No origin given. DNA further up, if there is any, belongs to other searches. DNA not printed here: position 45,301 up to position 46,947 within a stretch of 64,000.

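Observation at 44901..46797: Rieske alpha gene followed 16 nt later by a SnoaL_4/NTF2-like gene: a possible cryptic oxygenase beta subunit (second copy at 35561-36082)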

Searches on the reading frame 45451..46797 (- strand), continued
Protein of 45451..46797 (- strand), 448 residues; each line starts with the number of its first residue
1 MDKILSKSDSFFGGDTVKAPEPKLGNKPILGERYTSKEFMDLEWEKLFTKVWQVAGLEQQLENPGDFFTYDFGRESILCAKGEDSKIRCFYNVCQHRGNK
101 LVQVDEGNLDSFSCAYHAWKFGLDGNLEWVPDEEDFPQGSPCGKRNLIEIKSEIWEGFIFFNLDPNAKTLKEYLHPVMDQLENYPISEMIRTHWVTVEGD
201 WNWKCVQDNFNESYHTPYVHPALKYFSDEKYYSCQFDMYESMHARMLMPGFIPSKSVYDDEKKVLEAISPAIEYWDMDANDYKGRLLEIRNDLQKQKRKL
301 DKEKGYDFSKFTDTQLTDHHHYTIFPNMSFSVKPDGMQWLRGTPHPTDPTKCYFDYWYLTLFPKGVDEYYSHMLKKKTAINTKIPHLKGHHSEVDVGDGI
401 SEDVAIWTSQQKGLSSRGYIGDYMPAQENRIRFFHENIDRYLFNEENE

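Call 62: find_homologous_proteins(query=window:45451-46797:-, max_evalue=1e-20)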
Query window:45451-46797:- (448 aa): 723 proteins with E <= 1e-20 among 1612 candidates; the best 120 are listed.
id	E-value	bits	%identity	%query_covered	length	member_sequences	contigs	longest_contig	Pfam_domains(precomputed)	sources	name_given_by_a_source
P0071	0.0e+0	1016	93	100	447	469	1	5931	PF00355.33,PF00848.26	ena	-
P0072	2.1e-262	889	83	97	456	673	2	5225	PF00355.33,PF00848.26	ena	-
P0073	3.7e-251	852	79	99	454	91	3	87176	PF00355.33,PF00848.26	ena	-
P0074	1.1e-218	745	80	83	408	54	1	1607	PF00355.33,PF00848.26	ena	-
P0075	9.5e-191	653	59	97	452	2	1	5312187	PF00355.33,PF00848.26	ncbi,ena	-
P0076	6.7e-183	627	57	97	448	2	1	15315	PF00355.33,PF00848.26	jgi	-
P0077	2.9e-181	622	60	96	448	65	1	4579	PF00355.33,PF00848.26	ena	-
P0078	4.7e-181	621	56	97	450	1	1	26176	PF00355.33,PF00848.26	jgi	jgi:phenylpropionate dioxygenase-like ring-hydroxylating dioxygenase large terminal subunit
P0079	3.8e-180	618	58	98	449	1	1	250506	PF00355.33,PF00848.26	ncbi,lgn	-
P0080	2.4e-179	615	58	98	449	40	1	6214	PF00355.33,PF00848.26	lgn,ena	-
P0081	6.1e-179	614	82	68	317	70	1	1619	PF00848.26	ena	-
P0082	5.9e-176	604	57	98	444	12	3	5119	PF00355.33,PF00848.26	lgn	-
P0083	4.4e-175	601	55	98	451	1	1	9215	PF00355.33,PF00848.26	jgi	-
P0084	4.5e-174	598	57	95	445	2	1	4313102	PF00355.33,PF00848.26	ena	-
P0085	6.6e-174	597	57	95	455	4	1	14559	PF00355.33,PF00848.26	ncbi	-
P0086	7.6e-174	597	56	96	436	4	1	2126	PF00355.33,PF00848.26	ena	-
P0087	1.1e-173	597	57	95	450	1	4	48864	PF00355.33,PF00848.26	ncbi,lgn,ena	-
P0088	1.7e-173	596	58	96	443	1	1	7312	PF00355.33,PF00848.26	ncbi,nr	ncbi:MAG: aromatic ring-hydroxylating dioxygenase subunit alpha [Gammaproteobacteria bacterium]|nr:a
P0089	2.2e-173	596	57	95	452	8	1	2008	PF00355.33,PF00848.26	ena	-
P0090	2.4e-173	596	56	97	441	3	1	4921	PF00355.33,PF00848.26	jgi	jgi:phenylpropionate dioxygenase-like ring-hydroxylating dioxygenase large terminal subunit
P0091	2.9e-173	595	56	96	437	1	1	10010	PF00355.33,PF00848.26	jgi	jgi:phenylpropionate dioxygenase-like ring-hydroxylating dioxygenase large terminal subunit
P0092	4.9e-173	595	56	96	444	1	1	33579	PF00355.33,PF00848.26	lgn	-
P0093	7.1e-173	594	56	95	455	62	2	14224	PF00355.33,PF00848.26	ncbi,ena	-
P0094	1.1e-172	593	54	99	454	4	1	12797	PF00355.33,PF00848.26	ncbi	-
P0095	1.3e-172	593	55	99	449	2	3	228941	PF00355.33,PF00848.26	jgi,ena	-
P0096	1.7e-172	593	55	96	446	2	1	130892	PF00355.33,PF00848.26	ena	-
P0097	1.7e-172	593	56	96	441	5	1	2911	PF00355.33,PF00848.26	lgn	-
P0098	3.6e-172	592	55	98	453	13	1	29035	PF00355.33,PF00848.26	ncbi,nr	ncbi:MAG: aromatic ring-hydroxylating dioxygenase subunit alpha [Acidimicrobiia bacterium]|nr:aromat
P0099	7.7e-172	591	56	95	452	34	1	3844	PF00355.33,PF00848.26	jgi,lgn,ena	jgi:phenylpropionate dioxygenase-like ring-hydroxylating dioxygenase large terminal subunit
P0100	3.2e-171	589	55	99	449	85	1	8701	PF00355.33,PF00848.26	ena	-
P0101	4.7e-171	588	94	58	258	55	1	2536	PF00848.26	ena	-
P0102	4.8e-171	588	58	95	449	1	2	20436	PF00355.33,PF00848.26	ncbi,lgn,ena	-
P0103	6.4e-171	588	55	97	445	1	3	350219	PF00355.33,PF00848.26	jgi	jgi:phenylpropionate dioxygenase-like ring-hydroxylating dioxygenase large terminal subunit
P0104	1.2e-170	587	57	95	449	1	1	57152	PF00355.33,PF00848.26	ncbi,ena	-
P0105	1.7e-170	586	54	99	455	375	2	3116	PF00355.33,PF00848.26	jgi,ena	jgi:phenylpropionate dioxygenase-like ring-hydroxylating dioxygenase large terminal subunit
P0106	2.0e-170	586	55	95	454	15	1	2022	PF00355.33,PF00848.26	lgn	-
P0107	3.7e-170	585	56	95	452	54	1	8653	PF00355.33,PF00848.26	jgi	jgi:phenylpropionate dioxygenase-like ring-hydroxylating dioxygenase large terminal subunit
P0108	7.7e-170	584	54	99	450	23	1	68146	PF00355.33,PF00848.26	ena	-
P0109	1.2e-169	583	56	97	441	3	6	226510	PF00355.33,PF00848.26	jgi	jgi:phenylpropionate dioxygenase-like ring-hydroxylating dioxygenase large terminal subunit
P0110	1.4e-169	583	56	95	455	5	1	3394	PF00355.33,PF00848.26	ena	-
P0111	2.0e-169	583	54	99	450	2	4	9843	PF00355.33,PF00848.26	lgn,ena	-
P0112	2.1e-169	583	55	95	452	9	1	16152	PF00355.33,PF00848.26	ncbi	ncbi:MAG: aromatic ring-hydroxylating oxygenase subunit alpha [Acidimicrobiales bacterium]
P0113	2.1e-169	583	55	95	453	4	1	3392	PF00355.33,PF00848.26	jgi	jgi:phenylpropionate dioxygenase-like ring-hydroxylating dioxygenase large terminal subunit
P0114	2.4e-169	582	56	95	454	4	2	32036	PF00355.33,PF00848.26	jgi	jgi:phenylpropionate dioxygenase-like ring-hydroxylating dioxygenase large terminal subunit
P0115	2.9e-169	582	54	98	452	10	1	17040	PF00355.33,PF00848.26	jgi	jgi:phenylpropionate dioxygenase-like ring-hydroxylating dioxygenase large terminal subunit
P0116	3.0e-169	582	55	99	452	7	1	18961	PF00355.33,PF00848.26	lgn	-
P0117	4.5e-169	582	54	99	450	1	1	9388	PF00355.33,PF00848.26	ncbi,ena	-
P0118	4.8e-169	581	55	96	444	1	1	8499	PF00355.33,PF00848.26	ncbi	-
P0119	6.4e-169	581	55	99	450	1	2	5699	PF00355.33,PF00848.26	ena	-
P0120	8.2e-169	581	56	96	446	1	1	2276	PF00355.33,PF00848.26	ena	-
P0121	8.4e-169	581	55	96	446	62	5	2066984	PF00355.33,PF00848.26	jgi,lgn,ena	jgi:phenylpropionate dioxygenase-like ring-hydroxylating dioxygenase large terminal subunit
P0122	9.6e-169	580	54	96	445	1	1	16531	PF00355.33,PF00848.26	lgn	-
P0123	1.0e-168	580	55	99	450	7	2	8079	PF00355.33,PF00848.26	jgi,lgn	jgi:phenylpropionate dioxygenase-like ring-hydroxylating dioxygenase large terminal subunit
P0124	1.0e-168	580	53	99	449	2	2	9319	PF00355.33,PF00848.26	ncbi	-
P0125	1.6e-168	580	54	96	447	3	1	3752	PF00355.33,PF00848.26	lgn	-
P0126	2.1e-168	579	55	96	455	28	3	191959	PF00355.33,PF00848.26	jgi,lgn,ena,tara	jgi:phenylpropionate dioxygenase-like ring-hydroxylating dioxygenase large terminal subunit|tara:str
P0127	2.3e-168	579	55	96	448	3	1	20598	PF00355.33,PF00848.26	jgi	-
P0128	3.8e-168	578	55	95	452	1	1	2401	PF00355.33,PF00848.26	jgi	jgi:phenylpropionate dioxygenase-like ring-hydroxylating dioxygenase large terminal subunit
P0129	4.3e-168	578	53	99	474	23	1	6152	PF00355.33,PF00848.26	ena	-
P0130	5.8e-168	578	55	96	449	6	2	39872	PF00355.33,PF00848.26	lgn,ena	-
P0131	8.2e-168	577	55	95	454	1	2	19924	PF00355.33,PF00848.26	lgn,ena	-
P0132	1.3e-167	577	54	98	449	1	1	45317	PF00355.33,PF00848.26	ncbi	-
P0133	1.4e-167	577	55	96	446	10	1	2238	PF00355.33,PF00848.26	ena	-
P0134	1.6e-167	576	56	95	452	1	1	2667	PF00355.33,PF00848.26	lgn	-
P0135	1.6e-167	576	53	99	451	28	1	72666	PF00355.33,PF00848.26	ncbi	-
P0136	1.8e-167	576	53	99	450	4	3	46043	PF00355.33,PF00848.26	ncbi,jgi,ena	jgi:hypothetical protein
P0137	2.0e-167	576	55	94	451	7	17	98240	PF00355.33,PF00848.26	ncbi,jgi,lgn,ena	jgi:phenylpropionate dioxygenase-like ring-hydroxylating dioxygenase large terminal subunit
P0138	2.3e-167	576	56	99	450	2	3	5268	PF00355.33,PF00848.26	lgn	-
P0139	2.4e-167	576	55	96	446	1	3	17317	PF00355.33,PF00848.26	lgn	-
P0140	2.4e-167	576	55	96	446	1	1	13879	PF00355.33,PF00848.26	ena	-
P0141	3.1e-167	575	55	96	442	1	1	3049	PF00355.33,PF00848.26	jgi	jgi:phenylpropionate dioxygenase-like ring-hydroxylating dioxygenase large terminal subunit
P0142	3.3e-167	575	54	95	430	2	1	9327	PF00355.33,PF00848.26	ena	-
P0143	7.2e-167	574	54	99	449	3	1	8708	PF00355.33,PF00848.26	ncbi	-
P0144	7.2e-167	574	56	95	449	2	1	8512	PF00355.33,PF00848.26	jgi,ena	-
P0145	7.5e-167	574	55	95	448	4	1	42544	PF00355.33,PF00848.26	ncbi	ncbi:MAG: SRPBCC family protein [Actinomycetota bacterium]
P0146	7.7e-167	574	54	95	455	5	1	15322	PF00355.33,PF00848.26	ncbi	ncbi:MAG: aromatic ring-hydroxylating oxygenase subunit alpha [Acidimicrobiales bacterium]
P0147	8.7e-167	574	54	96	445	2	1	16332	PF00355.33,PF00848.26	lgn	-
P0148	1.0e-166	574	54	99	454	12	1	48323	PF00355.33,PF00848.26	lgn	-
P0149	1.2e-166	574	55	99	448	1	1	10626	PF00355.33,PF00848.26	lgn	-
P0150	1.4e-166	573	53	96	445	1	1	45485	PF00355.33,PF00848.26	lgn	-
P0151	1.8e-166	573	55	95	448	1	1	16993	PF00355.33,PF00848.26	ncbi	ncbi:MAG: aromatic ring-hydroxylating dioxygenase subunit alpha [Actinomycetota bacterium]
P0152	2.0e-166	573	54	97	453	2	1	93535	PF00355.33,PF00848.26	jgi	-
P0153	2.1e-166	573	56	96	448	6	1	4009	PF00355.33,PF00848.26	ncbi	ncbi:MAG: aromatic ring-hydroxylating dioxygenase subunit alpha [Pseudomonadota bacterium]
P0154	2.1e-166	573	54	99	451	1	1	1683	PF00355.33,PF00848.26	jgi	jgi:phenylpropionate dioxygenase-like ring-hydroxylating dioxygenase large terminal subunit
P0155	2.9e-166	572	53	99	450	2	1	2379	PF00355.33,PF00848.26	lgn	-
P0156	3.4e-166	572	54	96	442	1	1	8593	PF00355.33,PF00848.26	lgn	-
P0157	4.3e-166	572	54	99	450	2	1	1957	PF00355.33,PF00848.26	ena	-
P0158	4.4e-166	572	54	99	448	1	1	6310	PF00355.33,PF00848.26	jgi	jgi:phenylpropionate dioxygenase-like ring-hydroxylating dioxygenase large terminal subunit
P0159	4.9e-166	571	54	99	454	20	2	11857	PF00355.33,PF00848.26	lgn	-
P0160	5.6e-166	571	54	99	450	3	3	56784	PF00355.33,PF00848.26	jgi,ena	-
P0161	5.9e-166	571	53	98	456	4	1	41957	PF00355.33,PF00848.26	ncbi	ncbi:MAG: aromatic ring-hydroxylating dioxygenase subunit alpha [Actinomycetota bacterium]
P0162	6.3e-166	571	54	96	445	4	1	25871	PF00355.33,PF00848.26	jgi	jgi:phenylpropionate dioxygenase-like ring-hydroxylating dioxygenase large terminal subunit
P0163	7.4e-166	571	55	96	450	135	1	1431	PF00355.33,PF00848.26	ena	-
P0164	1.0e-165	570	53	99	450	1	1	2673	PF00355.33,PF00848.26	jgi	jgi:phenylpropionate dioxygenase-like ring-hydroxylating dioxygenase large terminal subunit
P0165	1.1e-165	570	55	96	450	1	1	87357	PF00355.33,PF00848.26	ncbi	ncbi:MAG: aromatic ring-hydroxylating dioxygenase subunit alpha [Actinomycetota bacterium]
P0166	1.3e-165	570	52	98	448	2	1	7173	PF00355.33,PF00848.26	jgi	jgi:phenylpropionate dioxygenase-like ring-hydroxylating dioxygenase large terminal subunit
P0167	1.4e-165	570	54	97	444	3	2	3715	PF00355.33,PF00848.26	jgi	-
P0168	2.2e-165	569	55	96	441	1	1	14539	PF00355.33,PF00848.26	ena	-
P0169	2.9e-165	569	55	95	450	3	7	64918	PF00355.33,PF00848.26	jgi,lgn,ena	jgi:phenylpropionate dioxygenase-like ring-hydroxylating dioxygenase large terminal subunit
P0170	3.0e-165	569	55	96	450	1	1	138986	PF00355.33,PF00848.26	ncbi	ncbi:MAG: aromatic ring-hydroxylating dioxygenase subunit alpha [Actinomycetota bacterium]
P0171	3.0e-165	569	54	96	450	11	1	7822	PF00355.33,PF00848.26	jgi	jgi:phenylpropionate dioxygenase-like ring-hydroxylating dioxygenase large terminal subunit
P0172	3.0e-165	569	55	95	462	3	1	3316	PF00355.33,PF00848.26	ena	-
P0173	3.6e-165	569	54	97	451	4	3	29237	PF00355.33,PF00848.26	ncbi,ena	ncbi:MAG: aromatic ring-hydroxylating oxygenase subunit alpha [Caulobacterales bacterium]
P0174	5.4e-165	568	53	99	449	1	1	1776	PF00355.33,PF00848.26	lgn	-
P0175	8.6e-165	567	54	95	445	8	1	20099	PF00355.33,PF00848.26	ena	-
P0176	1.2e-164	567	55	95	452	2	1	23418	PF00355.33,PF00848.26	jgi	-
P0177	1.4e-164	567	52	96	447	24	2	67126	PF00355.33,PF00848.26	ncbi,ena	-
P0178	1.5e-164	567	53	99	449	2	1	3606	PF00355.33,PF00848.26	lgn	-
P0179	1.5e-164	567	55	95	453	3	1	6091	PF00355.33,PF00848.26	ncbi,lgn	ncbi:MAG: aromatic ring-hydroxylating dioxygenase subunit alpha [Actinomycetota bacterium]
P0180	2.1e-164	566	52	99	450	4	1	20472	PF00355.33,PF00848.26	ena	-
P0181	2.1e-164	566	55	96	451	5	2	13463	PF00355.33,PF00848.26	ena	-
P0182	2.2e-164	566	53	96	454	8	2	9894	PF00355.33,PF00848.26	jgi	-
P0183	2.4e-164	566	53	99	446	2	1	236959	PF00355.33,PF00848.26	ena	-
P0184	2.5e-164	566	55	95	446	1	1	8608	PF00355.33,PF00848.26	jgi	jgi:phenylpropionate dioxygenase-like ring-hydroxylating dioxygenase large terminal subunit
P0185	2.6e-164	566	51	96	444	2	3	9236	PF00355.33,PF00848.26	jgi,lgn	jgi:phenylpropionate dioxygenase-like ring-hydroxylating dioxygenase large terminal subunit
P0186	2.8e-164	566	55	95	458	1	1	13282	PF00355.33,PF00848.26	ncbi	ncbi:MAG: aromatic ring-hydroxylating dioxygenase subunit alpha [Actinomycetota bacterium]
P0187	2.9e-164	566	54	96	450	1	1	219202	PF00355.33,PF00848.26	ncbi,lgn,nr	ncbi:MAG: Rieske 2Fe-2S domain-containing protein [Alphaproteobacteria bacterium]|nr:Rieske 2Fe-2S d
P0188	2.9e-164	566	52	98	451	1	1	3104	PF00355.33,PF00848.26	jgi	jgi:phenylpropionate dioxygenase-like ring-hydroxylating dioxygenase large terminal subunit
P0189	3.0e-164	566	54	96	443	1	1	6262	PF00355.33,PF00848.26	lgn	-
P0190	3.2e-164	566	52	99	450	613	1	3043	PF00355.33,PF00848.26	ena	-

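Call 63: find_encoding_contigs(protein=P0075, flank=4000, max_places=1)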
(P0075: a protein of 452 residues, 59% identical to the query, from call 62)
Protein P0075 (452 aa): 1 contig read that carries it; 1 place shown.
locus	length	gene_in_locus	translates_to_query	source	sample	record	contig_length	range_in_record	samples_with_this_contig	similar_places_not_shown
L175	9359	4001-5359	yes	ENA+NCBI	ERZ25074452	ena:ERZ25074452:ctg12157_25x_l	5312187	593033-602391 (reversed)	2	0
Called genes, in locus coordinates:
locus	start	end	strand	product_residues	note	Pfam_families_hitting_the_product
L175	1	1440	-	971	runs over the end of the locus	PF01464:SLT, PF27553:SLT_superhelical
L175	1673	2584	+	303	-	PF00701:DHDPS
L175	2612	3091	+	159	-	PF01668:SmpB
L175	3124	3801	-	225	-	PF03167:UDG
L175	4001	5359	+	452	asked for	PF00355:Rieske, PF00848:Ring_hydroxyl_A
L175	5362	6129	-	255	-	PF03472:Autoind_bind, PF00196:GerE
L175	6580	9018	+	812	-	PF07715:Plug, PF00593:TonB_dep_Rec_b-barrel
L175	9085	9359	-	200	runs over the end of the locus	PF01936:NYN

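Call 64: find_encoding_contigs(protein=P0084, flank=4000, max_places=1)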
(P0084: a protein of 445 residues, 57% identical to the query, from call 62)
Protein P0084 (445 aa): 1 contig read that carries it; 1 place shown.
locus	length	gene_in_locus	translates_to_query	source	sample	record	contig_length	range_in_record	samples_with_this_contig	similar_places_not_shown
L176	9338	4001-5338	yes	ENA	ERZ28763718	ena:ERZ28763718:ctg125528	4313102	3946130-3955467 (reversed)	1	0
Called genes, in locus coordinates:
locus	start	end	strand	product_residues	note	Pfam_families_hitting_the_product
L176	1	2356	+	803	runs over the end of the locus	PF02653:BPD_transp_2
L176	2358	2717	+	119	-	PF00005:ABC_tran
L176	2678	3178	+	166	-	PF00005:ABC_tran, PF12399:BCA_ABC_TP_C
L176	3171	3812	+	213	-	PF00005:ABC_tran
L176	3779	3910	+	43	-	-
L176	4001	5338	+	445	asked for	PF00355:Rieske, PF00848:Ring_hydroxyl_A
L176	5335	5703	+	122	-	PF00355:Rieske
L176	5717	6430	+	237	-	-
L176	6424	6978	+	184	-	PF00067:p450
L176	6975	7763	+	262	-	PF00106:adh_short, PF08659:KR, PF13561:adh_short_C2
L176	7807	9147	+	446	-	PF00355:Rieske, PF00848:Ring_hydroxyl_A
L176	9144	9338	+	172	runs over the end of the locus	PF13669:Glyoxalase_4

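Call 65: find_encoding_contigs(protein=P0121, flank=4000, max_places=2)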
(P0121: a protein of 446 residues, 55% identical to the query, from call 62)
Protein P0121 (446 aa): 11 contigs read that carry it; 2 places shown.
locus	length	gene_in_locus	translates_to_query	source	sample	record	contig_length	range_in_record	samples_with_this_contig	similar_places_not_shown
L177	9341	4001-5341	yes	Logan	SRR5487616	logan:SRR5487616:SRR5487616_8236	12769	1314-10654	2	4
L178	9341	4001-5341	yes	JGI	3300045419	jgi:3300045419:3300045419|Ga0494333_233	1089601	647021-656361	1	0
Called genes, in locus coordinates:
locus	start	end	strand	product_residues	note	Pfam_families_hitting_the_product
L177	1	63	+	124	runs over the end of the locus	-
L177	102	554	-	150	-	-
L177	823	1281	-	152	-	PF02082:Rrf2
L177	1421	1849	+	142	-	PF04343:DUF488, PF22751:DUF488-N3a, PF22752:DUF488-N3i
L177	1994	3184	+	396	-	PF00355:Rieske, PF00848:Ring_hydroxyl_A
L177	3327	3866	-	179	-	PF13577:SnoaL_4, PF13474:SnoaL_3 (weak), PF14534:DUF4440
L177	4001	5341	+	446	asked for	PF00355:Rieske, PF00848:Ring_hydroxyl_A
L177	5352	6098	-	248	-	PF00440:TetR_N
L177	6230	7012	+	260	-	PF00106:adh_short, PF08659:KR, PF23441:SDR, PF01370:Epimerase, PF13561:adh_short_C2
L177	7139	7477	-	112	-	PF03992:ABM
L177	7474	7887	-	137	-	PF13577:SnoaL_4, PF14534:DUF4440, PF12680:SnoaL_2 (weak)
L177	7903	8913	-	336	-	PF16884:ADH_N_2, PF00107:ADH_zinc_N, PF13602:ADH_zinc_N_2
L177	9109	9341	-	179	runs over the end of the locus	PF13669:Glyoxalase_4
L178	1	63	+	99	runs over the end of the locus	-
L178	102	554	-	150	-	-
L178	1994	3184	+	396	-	PF00355:Rieske, PF00848:Ring_hydroxyl_A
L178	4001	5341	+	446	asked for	PF00355:Rieske, PF00848:Ring_hydroxyl_A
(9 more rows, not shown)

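Call 86: predict_structure(alignment_id=A7)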
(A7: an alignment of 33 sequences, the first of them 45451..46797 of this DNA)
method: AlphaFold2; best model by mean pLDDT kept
length: 448 residues; sequences in the alignment: 33
mean_pLDDT: 90.4   pTM: 0.89
mean pLDDT of the five models: 90.4, 90.3, 89.3, 88.2, 87.5
residues with pLDDT >= 90: 327; 70-90: 99; 50-70: 7; < 50: 15
segments of 3 or more residues with pLDDT < 50: 1-13
pLDDT, mean of each block of 10 residues (from residue 1): 35 66 90 94 96 96 97 95 97 92 94 91 96 88 94 98 97 95 93 95 96 86 88 90 93 91 93 94 94 96 92 91 97 93 96 96 89 78 91 89 94 88 85 95 69
secondary structure, 60 per line:
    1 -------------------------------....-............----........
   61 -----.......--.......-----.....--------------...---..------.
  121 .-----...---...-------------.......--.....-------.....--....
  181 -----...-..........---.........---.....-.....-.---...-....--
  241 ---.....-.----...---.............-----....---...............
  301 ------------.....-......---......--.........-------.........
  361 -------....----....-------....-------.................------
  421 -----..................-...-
elements in order: H32-35 H37-48 E53-57 E66-72 E75-81 E87-91 E106-108 E127-129 E149-155 E158-162 H170-174 H177-180 E190-199 H203-211 H215-219 H221-225 E235-238 E244-248 H261-273 H279-282 H286-300 H313-317 E319-324 E328-333 E336-344 E352-360 E368-371 E376-379 E387-390 H398-414 H426-443

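Call 90: fold_search(model_id=the predicted structure, library=pdb)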
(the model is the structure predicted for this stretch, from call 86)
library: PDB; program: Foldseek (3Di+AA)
matches with E <= 10: 529; with E <= 0.001: 164
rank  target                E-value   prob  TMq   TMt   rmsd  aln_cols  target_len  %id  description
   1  6zgp_K                8.9e-24  1.00  0.64  0.79   5.2       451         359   21  Crystal structure of the quaternary ammonium Rieske monooxygenase CntA in complex with inhibitor MMV12 (MMV020670) (released 2020-11-18)
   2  6zgp_G                1.1e-23  1.00  0.65  0.79   4.2       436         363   21  Crystal structure of the quaternary ammonium Rieske monooxygenase CntA in complex with inhibitor MMV12 (MMV020670) (released 2020-11-18)
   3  6y9d_A                1.5e-23  1.00  0.62  0.77   4.7       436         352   22  Crystal structure of the quaternary ammonium Rieske monooxygenase CntA in complex with substrate L-Carnitine (released 2020-11-18)
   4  6y9c                  1.6e-23  1.00  0.65  0.79   4.6       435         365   20  The structure of a quaternary ammonium Rieske monooxygenase reveals insights into carnitine oxidation by gut microbiota  (released 2021-03-31)
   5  6zgp_J                2.2e-23  1.00  0.64  0.80   3.8       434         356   21  Crystal structure of the quaternary ammonium Rieske monooxygenase CntA in complex with inhibitor MMV12 (MMV020670) (released 2020-11-18)
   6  6zgp_H                2.5e-23  1.00  0.65  0.80   3.9       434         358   20  Crystal structure of the quaternary ammonium Rieske monooxygenase CntA in complex with inhibitor MMV12 (MMV020670) (released 2020-11-18)
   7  6zgp_I                2.6e-23  1.00  0.65  0.80   3.8       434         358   21  Crystal structure of the quaternary ammonium Rieske monooxygenase CntA in complex with inhibitor MMV12 (MMV020670) (released 2020-11-18)
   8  6zgp_F                3.2e-23  1.00  0.65  0.80   4.1       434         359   21  Crystal structure of the quaternary ammonium Rieske monooxygenase CntA in complex with inhibitor MMV12 (MMV020670) (released 2020-11-18)
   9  6zgp_A                4.7e-23  1.00  0.65  0.80   5.2       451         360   21  Crystal structure of the quaternary ammonium Rieske monooxygenase CntA in complex with inhibitor MMV12 (MMV020670) (released 2020-11-18)
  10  6y8j                  5.0e-23  1.00  0.62  0.80   5.9       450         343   20  Crystal structure of the apo form of a quaternary ammonium Rieske monooxygenase CntA (released 2020-11-18)
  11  3vca                  5.2e-23  1.00  0.67  0.74   5.1       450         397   20  Quaternary Ammonium Oxidative Demethylation: X-ray Crystallographic, Resonance Raman and UV-visible Spectroscopic Analys (released 2012-02-08)
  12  6zgp_B                6.1e-23  1.00  0.65  0.81   3.8       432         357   21  Crystal structure of the quaternary ammonium Rieske monooxygenase CntA in complex with inhibitor MMV12 (MMV020670) (released 2020-11-18)
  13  6zgp_C                6.8e-23  1.00  0.65  0.81   5.0       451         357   21  Crystal structure of the quaternary ammonium Rieske monooxygenase CntA in complex with inhibitor MMV12 (MMV020670) (released 2020-11-18)
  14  3n0q                  7.6e-23  1.00  0.69  0.76   4.8       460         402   20  Crystal structure of a Putative aromatic-ring hydroxylating dioxygenase (TM1040_3219) from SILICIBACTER SP. TM1040 at 1. (released 2010-06-09)
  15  4quq                  1.2e-22  1.00  0.65  0.72   5.5       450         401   20  Crystal structure of stachydrine demethylase in complex with azide (released 2015-07-15)
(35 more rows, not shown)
